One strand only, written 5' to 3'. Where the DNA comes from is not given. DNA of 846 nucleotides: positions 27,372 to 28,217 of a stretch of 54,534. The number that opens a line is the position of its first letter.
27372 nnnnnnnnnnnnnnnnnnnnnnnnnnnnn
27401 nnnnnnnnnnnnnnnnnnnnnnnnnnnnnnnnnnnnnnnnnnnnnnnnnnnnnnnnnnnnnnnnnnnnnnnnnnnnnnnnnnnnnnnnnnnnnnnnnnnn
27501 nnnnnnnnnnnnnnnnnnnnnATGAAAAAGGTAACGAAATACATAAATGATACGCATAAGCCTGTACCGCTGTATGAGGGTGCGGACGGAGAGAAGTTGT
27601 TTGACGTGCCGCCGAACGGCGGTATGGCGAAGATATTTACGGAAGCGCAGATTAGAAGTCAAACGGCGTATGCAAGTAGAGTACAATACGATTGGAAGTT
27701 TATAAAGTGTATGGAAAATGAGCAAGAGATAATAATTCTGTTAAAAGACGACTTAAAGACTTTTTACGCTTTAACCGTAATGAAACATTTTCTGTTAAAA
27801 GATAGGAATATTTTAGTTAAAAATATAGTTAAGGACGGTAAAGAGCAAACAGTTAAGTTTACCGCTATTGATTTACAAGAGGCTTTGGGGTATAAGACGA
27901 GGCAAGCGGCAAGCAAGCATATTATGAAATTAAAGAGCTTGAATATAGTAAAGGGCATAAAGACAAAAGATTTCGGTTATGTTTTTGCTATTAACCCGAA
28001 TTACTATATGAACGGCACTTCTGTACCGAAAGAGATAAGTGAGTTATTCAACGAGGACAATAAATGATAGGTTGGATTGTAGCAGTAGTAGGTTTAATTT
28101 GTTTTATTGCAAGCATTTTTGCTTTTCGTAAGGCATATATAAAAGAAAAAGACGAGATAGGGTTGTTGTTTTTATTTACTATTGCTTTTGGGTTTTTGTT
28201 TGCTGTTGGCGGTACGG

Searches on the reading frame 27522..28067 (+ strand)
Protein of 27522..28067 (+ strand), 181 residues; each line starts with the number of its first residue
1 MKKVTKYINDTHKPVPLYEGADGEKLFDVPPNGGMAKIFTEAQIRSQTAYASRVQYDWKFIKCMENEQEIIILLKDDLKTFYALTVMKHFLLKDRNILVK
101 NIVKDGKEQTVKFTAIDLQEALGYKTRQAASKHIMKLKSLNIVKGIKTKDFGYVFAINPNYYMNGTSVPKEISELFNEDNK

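Call 15: search_protein_families(library=pfam, proteins=[window:27522-28067:+], max_evalue=0.1)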
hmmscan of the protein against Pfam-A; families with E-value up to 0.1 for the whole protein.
window:27522-28067:+ (181 aa): 0 families
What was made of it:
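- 27522..28067 (+): Gene for a 181-aa protein with a beta-rich N-terminal part and a C-terminal winged helix. It is the proposed binder of the five palindromes. The protein has no Pfam family (call 15).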

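Call 16: search_protein_families(library=phrogs, proteins=[window:27522-28067:+], max_evalue=0.01)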
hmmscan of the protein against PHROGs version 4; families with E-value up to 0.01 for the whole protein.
window:27522-28067:+ (181 aa): 1 family
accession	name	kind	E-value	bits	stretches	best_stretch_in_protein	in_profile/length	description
phrog_9501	-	unknown function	0.0094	16.2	0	78-174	166-260/267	-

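Call 18: find_related_loci(query=window:27522-28067:+, collection=viral_contigs, flank=6000)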
Query window:27522-28067:+ (181 aa) in viral_contigs; peptide patterns used: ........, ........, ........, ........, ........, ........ (x = any residue, [..] = any of these).
8 stretches matched a pattern, but none encodes a relative of the query by tblastn (E <= 1e-3).

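Call 19: find_homologous_proteins(query=window:27522-28067:+, max_evalue=0.001)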
Query window:27522-28067:+ (181 aa): 8 proteins with E <= 0.001 among 53 candidates.
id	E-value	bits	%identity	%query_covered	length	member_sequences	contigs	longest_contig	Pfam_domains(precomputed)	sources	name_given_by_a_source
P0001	2.6e-113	394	99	99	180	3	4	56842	-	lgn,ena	-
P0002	1.2e-62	229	92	66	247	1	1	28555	PF10544.16,PF13455.13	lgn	-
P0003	6.8e-55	204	56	96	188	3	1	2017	-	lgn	-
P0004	1.3e-51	193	81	62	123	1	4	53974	-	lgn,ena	-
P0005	2.5e-51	192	56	98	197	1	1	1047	-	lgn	-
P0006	2.3e-48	182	58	93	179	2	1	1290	-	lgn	-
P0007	2.2e-45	173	60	81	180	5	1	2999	-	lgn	-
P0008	2.6e-43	166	53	93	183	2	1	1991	-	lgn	-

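Call 20: find_encoding_contigs(protein=P0001, flank=10000, max_places=6)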
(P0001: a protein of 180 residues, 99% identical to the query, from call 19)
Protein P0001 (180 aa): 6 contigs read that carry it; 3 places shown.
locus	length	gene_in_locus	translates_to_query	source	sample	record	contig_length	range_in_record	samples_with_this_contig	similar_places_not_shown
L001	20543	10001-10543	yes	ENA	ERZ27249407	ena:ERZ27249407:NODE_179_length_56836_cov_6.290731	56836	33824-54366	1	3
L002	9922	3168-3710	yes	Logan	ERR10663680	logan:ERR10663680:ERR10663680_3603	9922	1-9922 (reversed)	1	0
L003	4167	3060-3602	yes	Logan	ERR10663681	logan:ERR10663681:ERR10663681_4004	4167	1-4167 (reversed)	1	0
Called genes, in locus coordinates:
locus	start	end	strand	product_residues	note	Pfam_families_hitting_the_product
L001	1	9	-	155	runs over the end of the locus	-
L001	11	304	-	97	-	-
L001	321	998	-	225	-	-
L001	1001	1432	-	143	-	PF13384:HTH_23 (faint)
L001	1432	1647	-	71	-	-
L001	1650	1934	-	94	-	-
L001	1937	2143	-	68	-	-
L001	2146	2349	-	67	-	-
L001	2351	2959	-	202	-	PF00239:Resolvase, PF00196:GerE (faint)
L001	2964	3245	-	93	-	-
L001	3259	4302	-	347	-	PF01580:FtsK_SpoIIIE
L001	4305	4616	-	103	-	-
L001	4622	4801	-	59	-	-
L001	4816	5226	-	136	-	PF09643:YopX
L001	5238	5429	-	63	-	-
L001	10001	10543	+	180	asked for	-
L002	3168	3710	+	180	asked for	-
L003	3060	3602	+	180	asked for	-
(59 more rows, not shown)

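Call 21: find_encoding_contigs(protein=P0004, flank=10000, max_places=6)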
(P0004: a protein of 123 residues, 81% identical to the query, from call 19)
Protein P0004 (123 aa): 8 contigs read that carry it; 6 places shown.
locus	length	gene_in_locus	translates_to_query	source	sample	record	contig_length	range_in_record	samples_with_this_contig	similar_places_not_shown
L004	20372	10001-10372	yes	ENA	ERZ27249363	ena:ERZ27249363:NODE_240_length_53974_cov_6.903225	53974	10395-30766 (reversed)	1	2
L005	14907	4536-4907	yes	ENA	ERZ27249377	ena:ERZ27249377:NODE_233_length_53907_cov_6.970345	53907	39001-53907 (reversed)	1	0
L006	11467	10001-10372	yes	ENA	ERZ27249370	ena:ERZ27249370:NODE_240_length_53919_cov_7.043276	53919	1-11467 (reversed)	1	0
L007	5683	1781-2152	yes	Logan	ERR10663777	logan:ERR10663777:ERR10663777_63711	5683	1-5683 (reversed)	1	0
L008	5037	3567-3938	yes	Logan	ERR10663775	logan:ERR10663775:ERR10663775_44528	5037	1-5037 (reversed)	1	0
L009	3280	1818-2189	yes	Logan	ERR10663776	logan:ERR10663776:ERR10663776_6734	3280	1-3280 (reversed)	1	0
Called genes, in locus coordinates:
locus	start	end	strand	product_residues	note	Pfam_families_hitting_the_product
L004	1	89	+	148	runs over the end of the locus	-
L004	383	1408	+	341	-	PF01507:PAPS_reduct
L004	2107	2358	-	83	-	-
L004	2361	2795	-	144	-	PF13384:HTH_23 (faint)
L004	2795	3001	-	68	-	PF13240:Zn_Ribbon_1 (faint)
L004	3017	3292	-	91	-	-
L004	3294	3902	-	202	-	PF00239:Resolvase, PF13936:HTH_38 (faint), PF00196:GerE (faint)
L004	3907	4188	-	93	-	-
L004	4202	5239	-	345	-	PF01580:FtsK_SpoIIIE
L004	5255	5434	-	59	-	-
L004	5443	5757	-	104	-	-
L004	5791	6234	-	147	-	-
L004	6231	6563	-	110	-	-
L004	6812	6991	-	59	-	-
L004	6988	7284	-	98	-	-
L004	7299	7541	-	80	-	-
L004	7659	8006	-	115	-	-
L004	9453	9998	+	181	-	-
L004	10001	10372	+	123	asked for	-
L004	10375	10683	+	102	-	-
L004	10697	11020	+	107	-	-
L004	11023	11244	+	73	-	-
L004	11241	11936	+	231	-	PF01555:N6_N4_Mtase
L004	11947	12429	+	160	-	-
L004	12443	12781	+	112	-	-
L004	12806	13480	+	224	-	PF07505:DUF5131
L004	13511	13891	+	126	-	-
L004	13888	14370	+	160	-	PF01467:CTP_transf_like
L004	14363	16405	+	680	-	PF22530:Terminase-T7_RNaseH-like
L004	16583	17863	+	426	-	PF00145:DNA_methylase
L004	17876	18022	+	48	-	-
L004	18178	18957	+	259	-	-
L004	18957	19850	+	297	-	PF01695:IstB_IS21 (faint), PF20720:nSTAND3 (weak)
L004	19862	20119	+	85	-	-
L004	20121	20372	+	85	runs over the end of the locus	-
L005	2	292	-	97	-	?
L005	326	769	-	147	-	-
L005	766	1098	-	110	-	-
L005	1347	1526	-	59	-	-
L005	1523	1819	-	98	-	-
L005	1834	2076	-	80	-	-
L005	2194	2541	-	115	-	-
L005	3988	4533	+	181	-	-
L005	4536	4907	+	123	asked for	-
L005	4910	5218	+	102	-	-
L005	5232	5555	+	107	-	-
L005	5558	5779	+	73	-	-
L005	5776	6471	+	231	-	PF01555:N6_N4_Mtase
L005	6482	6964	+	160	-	-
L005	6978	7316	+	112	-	-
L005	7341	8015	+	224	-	PF07505:DUF5131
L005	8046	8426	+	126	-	-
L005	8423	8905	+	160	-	PF01467:CTP_transf_like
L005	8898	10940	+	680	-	PF22530:Terminase-T7_RNaseH-like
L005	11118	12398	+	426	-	PF00145:DNA_methylase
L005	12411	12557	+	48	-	-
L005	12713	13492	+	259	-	-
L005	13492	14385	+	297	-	PF01695:IstB_IS21 (faint), PF20720:nSTAND3 (weak)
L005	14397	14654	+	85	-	-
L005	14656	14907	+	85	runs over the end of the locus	-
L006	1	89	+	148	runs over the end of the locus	-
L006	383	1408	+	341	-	PF01507:PAPS_reduct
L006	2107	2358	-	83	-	-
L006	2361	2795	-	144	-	PF13384:HTH_23 (faint)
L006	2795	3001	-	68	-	PF13240:Zn_Ribbon_1 (faint)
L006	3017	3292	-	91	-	-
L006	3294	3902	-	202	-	PF00239:Resolvase, PF13936:HTH_38 (faint), PF00196:GerE (faint)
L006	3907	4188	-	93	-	-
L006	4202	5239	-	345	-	PF01580:FtsK_SpoIIIE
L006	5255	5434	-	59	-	-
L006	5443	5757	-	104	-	-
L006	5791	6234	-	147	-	-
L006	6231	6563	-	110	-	-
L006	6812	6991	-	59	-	-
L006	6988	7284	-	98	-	-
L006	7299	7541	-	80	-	-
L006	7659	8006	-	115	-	-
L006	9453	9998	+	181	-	-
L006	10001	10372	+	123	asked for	-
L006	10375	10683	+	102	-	-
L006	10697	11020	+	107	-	-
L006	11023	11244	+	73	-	-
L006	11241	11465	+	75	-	?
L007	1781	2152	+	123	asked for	-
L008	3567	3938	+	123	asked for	-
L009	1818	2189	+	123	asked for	-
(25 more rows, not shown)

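Call 22: find_encoding_contigs(protein=P0002, flank=10000, max_places=4)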
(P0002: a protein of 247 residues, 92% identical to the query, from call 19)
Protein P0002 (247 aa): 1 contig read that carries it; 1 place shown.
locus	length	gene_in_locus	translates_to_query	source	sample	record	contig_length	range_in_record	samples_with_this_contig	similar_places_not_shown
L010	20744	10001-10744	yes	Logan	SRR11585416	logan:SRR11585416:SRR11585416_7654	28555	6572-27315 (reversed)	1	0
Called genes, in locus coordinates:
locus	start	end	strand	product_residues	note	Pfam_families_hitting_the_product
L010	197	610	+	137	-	-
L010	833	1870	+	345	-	PF01507:PAPS_reduct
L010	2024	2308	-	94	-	-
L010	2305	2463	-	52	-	-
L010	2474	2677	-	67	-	-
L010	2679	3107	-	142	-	-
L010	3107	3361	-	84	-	-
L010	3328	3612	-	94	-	-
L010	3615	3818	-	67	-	-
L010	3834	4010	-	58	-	-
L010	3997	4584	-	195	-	PF00239:Resolvase, PF00196:GerE (faint)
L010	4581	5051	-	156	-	-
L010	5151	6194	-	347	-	PF01580:FtsK_SpoIIIE, PF01935:DUF87 (weak), PF12846:AAA_10 (faint), PF13401:AAA_22 (faint), PF01580:FtsK_SpoIIIE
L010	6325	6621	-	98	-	-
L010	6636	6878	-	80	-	-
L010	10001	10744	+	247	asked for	PF10544:T5orf172, PF13455:MUG113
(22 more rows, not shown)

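Call 28: find_encoding_contigs(protein=P0007, flank=10000, max_places=4)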
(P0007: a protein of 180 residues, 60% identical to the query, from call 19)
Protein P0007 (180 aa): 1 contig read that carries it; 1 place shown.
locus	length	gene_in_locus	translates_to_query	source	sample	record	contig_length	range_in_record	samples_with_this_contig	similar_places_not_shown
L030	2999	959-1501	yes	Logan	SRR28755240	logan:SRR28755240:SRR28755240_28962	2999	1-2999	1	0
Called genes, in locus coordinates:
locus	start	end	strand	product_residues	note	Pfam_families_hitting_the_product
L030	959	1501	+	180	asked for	-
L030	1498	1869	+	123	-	-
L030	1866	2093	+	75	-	-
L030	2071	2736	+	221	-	-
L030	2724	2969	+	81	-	-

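Call 29: find_encoding_contigs(protein=P0003, flank=10000, max_places=4)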
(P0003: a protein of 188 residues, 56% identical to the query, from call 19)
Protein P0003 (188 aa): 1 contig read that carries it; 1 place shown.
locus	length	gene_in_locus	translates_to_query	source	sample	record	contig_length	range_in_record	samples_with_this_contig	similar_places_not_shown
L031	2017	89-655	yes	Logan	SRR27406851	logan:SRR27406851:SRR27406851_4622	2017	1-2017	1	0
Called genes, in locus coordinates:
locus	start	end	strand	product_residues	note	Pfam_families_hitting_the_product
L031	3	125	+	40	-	?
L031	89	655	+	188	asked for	-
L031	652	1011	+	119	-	-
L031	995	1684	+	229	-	PF01555:N6_N4_Mtase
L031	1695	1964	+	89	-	-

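Call 30: find_encoding_contigs(protein=P0008, flank=10000, max_places=4)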
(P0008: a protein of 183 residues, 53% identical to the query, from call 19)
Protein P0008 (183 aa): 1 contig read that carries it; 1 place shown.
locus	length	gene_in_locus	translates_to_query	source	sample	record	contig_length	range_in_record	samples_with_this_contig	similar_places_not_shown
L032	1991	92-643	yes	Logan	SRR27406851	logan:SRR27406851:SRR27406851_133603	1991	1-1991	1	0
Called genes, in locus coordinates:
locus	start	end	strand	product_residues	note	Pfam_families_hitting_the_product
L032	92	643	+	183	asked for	-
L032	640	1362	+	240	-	PF10544:T5orf172, PF13455:MUG113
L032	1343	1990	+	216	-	?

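Call 48: search_solved_structures(query=A2, max_evalue=1)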
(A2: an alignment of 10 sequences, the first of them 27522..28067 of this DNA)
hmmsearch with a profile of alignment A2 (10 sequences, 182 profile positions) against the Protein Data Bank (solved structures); distinct sequences matched with E-value up to 1: 8.
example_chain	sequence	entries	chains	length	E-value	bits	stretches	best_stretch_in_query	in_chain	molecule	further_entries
1uly_A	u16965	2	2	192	0.0041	20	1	112-151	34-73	hypothetical protein PH1932 | hypothetical transcription regulator protein, PH1932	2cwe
2dbb_A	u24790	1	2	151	0.13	15.1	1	112-146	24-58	Putative HTH-type transcriptional regulator PH0061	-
9r3e_B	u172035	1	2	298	0.47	13.3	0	110-161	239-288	Protein FAM118B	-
7dkl_A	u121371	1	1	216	0.62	12.9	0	75-147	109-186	DEP domain-containing mTOR-interacting protein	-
4l5t_A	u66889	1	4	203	0.72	12.7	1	34-72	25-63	Interferon-activable protein 202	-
7ped_B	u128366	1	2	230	0.75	12.6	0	75-147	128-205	DEP domain-containing mTOR-interacting protein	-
8t7t_A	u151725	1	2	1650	0.82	12.5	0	91-153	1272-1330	eIF-2-alpha kinase GCN2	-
9r0p_B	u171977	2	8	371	0.92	12.4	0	110-161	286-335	Protein FAM118B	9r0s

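Call 49: search_protein_families(library=ncbifam, alignment_id=A2, max_evalue=1)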
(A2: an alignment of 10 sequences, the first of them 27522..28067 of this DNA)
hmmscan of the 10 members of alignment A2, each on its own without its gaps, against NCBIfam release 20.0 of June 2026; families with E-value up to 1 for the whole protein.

A. member 1, window:27522-28067:+ (181 aa): 0 families

B. families by the number of members that match (of 10 scanned): 8 families
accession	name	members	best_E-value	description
NF033788.1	HTH_metalloreg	3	0.033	metalloregulator ArsR/SmtB family transcription factor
NF053609.1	Sul12a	2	0.00014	Sul12a family chromatin-organizing protein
NF002541.0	PRK02101.1-1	2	0.0011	peroxide stress protein YaaA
NF002542.0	PRK02101.1-3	2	0.0038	peroxide stress protein YaaA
NF008273.0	PRK11050.1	1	0.019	manganese-binding transcriptional regulator MntR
NF046008.1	ICE_MAGa4850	1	0.034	MAGa4850 family ICE element protein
NF033917.0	antiphage_ZorA_4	1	0.067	anti-phage ZorAB system protein ZorA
NF004466.0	PRK05788.1-4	1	0.098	cobalt-precorrin 5A hydrolase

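Call 62: predict_structure(alignment_id=A3)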
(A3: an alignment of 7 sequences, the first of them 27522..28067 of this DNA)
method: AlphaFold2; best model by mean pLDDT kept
length: 181 residues; sequences in the alignment: 7
mean_pLDDT: 76.8   pTM: 0.73
mean pLDDT of the five models: 76.8, 72.2, 71.8, 46.0, 44.3
residues with pLDDT >= 90: 35; 70-90: 93; 50-70: 35; < 50: 18
segments of 3 or more residues with pLDDT < 50: 48-63
pLDDT, mean of each block of 10 residues (from residue 1): 65 80 70 76 53 38 57 85 85 82 86 92 88 93 90 89 76 79 52
secondary structure, 60 per line:
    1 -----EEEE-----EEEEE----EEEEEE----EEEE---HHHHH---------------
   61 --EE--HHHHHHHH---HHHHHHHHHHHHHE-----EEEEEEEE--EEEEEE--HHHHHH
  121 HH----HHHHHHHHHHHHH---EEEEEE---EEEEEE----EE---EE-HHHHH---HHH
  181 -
elements in order: E6-9 E15-19 E24-29 E34-37 H41-45 H67-74 H78-90 E97-104 E107-112 H115-122 H127-139 E143-148 E152-157 H170-174
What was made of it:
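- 27522..28067 (+): AlphaFold model with pLDDT 77 (call 62).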

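Call 73: fold_search(model_id=the predicted structure, library=pdb)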
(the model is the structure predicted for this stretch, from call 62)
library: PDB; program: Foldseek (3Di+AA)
matches with E <= 10: 1282; with E <= 0.001: 0
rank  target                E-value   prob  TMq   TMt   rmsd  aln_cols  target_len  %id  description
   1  3cta                  1.1e-02  1.00  0.31  0.30   2.1        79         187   20  Crystal structure of riboflavin kinase from Thermoplasma acidophilum (released 2008-04-29)
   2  8c7t_A                2.1e-02  0.47  0.23  0.16  18.1       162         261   17  Unliganded transcriptional pleiotropic repressor CodY from Enterococcus faecalis (released 2023-06-28)
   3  8ij1_A                2.8e-02  0.44  0.22  0.06  16.8       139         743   15  Protomer 1 and 2 of the asymmetry trimer of the Cul2-Rbx1-EloBC-FEM1B ubiquitin ligase complex (released 2024-02-28)
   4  3i59_A                3.0e-02  0.28  0.22  0.19  16.2       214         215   11  Crystal structure of MtbCRP in complex with N6-cAMP (released 2009-09-08)
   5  8c7u_C                3.2e-02  0.33  0.22  0.16  18.6       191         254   15  Transcriptional pleiotropic repressor CodY from Enterococcus faecalis in complex with Leu and a 30-bp DNA fragment enc (released 2023-06-28)
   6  8c7t_B                3.6e-02  0.33  0.22  0.16  17.1       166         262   17  Unliganded transcriptional pleiotropic repressor CodY from Enterococcus faecalis (released 2023-06-28)
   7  6tey_MODEL_1_A        3.8e-02  0.95  0.25  0.51   6.8        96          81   19  Solution Structure of the DNA-binding TubR fragment from Clostridium Botulinum (released 2020-11-18)
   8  5jls                  4.4e-02  0.92  0.29  0.38   9.9       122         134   16  Crystal Structure of Adhesin competence repressor (AdcR) from Streptococcus pyogenes (C-terminally His tagged) (released 2017-05-03)
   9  3m9a                  4.9e-02  0.98  0.32  0.58   9.0       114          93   11  Protein structure of type III plasmid segregation TubR (released 2010-07-07)
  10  5loe_A                4.9e-02  0.33  0.22  0.16  17.9       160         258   13  Structure of full length Cody from Bacillus subtilis in complex with Ile (released 2017-01-11)
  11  4ooi_B                5.2e-02  0.66  0.23  0.39   8.5       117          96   18  Reduced HlyU from Vibrio cholerae N16961 (released 2014-12-31)
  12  5yhz                  5.2e-02  0.44  0.22  0.27  16.0       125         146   14  Structure of Lactococcus lactis ZitR, E41A mutant (released 2017-12-06)
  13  5ey2_C                5.2e-02  0.20  0.20  0.16  18.9       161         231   13  Crystal structure of CodY from Bacillus cereus (released 2016-09-14)
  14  8c7u_A                5.6e-02  0.25  0.22  0.16  19.1       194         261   14  Transcriptional pleiotropic repressor CodY from Enterococcus faecalis in complex with Leu and a 30-bp DNA fragment enc (released 2023-06-28)
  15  3h3u_A                5.9e-02  0.21  0.21  0.18  16.7       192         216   11  Crystal structure of CRP (cAMP receptor Protein) from Mycobacterium tuberculosis (released 2010-02-02)
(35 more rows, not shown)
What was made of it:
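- It has a winged-helix fold (calls 62, 73). TubR winged-helix structures are among the PDB matches (call 73).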

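Call 89: search_dna_similar(query=window:27522-28067:+, collection=plasmids, mode=protein, max_evalue=0.001, max_rows=10)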
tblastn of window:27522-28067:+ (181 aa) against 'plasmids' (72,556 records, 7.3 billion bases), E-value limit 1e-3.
No match.

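Call 90: search_dna_similar(query=window:27522-28067:+, collection=phages, mode=protein, max_evalue=0.001, max_rows=10)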
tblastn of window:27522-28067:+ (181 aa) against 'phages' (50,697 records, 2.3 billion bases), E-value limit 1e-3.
No match.

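Call 97: search_protein_representatives(alignment_id=A3)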
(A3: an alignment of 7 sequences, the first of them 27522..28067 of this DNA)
Query: 7 sequences, 182 profile positions. Proteins with E-value up to 0.001 (for the whole library): 49; up to 1e-10: 33; up to 1e-30: 3. The best 49 are listed.
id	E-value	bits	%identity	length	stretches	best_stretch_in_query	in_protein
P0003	7.6e-90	315.8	-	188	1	2-181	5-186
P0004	6.1e-52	192.3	-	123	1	65-180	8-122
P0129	1.4e-32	129.1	-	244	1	56-181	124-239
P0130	2.2e-27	112.2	-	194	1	4-180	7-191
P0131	1.0e-24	103.5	-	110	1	64-181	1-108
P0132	4.8e-24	101.4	-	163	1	15-179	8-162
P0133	5.9e-22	94.5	-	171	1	33-181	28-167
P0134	4.0e-21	91.8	-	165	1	9-179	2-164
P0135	6.1e-21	91.2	-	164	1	13-180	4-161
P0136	2.5e-20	89.3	-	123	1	58-178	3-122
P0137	6.4e-20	87.9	-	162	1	10-179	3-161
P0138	3.4e-19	85.5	-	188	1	33-181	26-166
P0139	3.6e-19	85.5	-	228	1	45-180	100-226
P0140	6.9e-19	84.5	-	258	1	22-180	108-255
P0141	5.2e-18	81.7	-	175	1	23-180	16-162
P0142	6.4e-18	81.4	-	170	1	9-179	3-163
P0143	8.3e-18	81.0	-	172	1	6-180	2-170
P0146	1.1e-16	77.4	-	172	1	9-179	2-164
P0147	1.8e-16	76.6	-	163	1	14-180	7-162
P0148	2.6e-16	76.1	-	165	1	10-181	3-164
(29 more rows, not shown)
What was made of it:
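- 27522..28067 (+): The family is rare, with 49 clusters among 1.84 billion representatives (call 97).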

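Call 99: search_protein_families(library=pfam, alignment_id=A7, max_evalue=0.01)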
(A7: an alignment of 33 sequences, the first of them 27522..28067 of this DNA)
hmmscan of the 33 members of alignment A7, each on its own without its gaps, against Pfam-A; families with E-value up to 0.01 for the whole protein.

A. member 1, window:27522-28067:+ (181 aa): 0 families

B. families by the number of members that match (of 33 scanned): 38 families (the first 25 are shown)
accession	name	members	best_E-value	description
PF08279.18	HTH_11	17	3.6e-06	HTH domain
PF13412.12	HTH_24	11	2.8e-06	Winged helix-turn-helix DNA-binding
PF12840.13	HTH_20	10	1.6e-05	Helix-turn-helix domain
PF13545.12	HTH_Crp_2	9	3e-06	Crp-like helix-turn-helix domain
PF13455.12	MUG113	8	1.5e-15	Meiotically up-regulated gene 113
PF10544.15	T5orf172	8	5.7e-11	T5orf172 domain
PF21248.3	SoFic-like_C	8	3.4e-05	Protein adenylyltransferase SoFic-like, C-terminal domain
PF05732.17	RepL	8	4.5e-05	Firmicute plasmid replication protein (RepL)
PF01022.26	HTH_5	7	9.9e-05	Bacterial regulatory protein, arsR family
PF12802.13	MarR_2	5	1.7e-05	MarR family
PF13730.12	HTH_36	5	0.0012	Helix-turn-helix domain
PF04967.18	HTH_10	4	0.00011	HTH DNA binding domain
PF01978.25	TrmB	4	0.00013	Sugar-specific transcriptional regulator TrmB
PF25213.1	HVO_A0261_N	2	0.00073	HVO_A0261 N-terminal domain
PF24033.1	DUF7342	2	0.0042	Family of unknown function (DUF7342)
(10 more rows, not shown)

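Call 100: search_solved_structures(query=A7, max_evalue=0.1)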
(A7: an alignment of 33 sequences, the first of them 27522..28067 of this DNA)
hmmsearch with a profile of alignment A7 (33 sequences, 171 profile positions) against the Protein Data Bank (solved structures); distinct sequences matched with E-value up to 0.1: 10.
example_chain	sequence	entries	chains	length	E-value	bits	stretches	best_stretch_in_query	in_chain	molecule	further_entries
2dbb_A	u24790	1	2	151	8.7e-05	25.5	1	94-135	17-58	Putative HTH-type transcriptional regulator PH0061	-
1ku9_A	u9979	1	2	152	0.0011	21.9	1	91-139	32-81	hypothetical protein MJ223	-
1uly_A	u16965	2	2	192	0.0021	21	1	97-137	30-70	hypothetical protein PH1932 | hypothetical transcription regulator protein, PH1932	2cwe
3cta_A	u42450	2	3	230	0.0076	19.1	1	99-142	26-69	Riboflavin kinase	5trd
7ueb_E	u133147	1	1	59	0.0099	18.8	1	93-131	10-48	PscE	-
2oqg_A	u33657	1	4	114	0.023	17.6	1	103-140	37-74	Possible transcriptional regulator, ArsR family protein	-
2d1h_A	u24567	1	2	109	0.039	16.9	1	98-140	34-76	109aa long hypothetical transcriptional regulator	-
2pmh_A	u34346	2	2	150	0.069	16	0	96-133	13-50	150aa long hypothetical transcriptional regulator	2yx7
2efq_A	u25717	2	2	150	0.083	15.8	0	96-133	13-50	150aa long hypothetical transcriptional regulator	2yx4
2e7w_A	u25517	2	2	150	0.09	15.7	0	96-133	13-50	150aa long hypothetical transcriptional regulator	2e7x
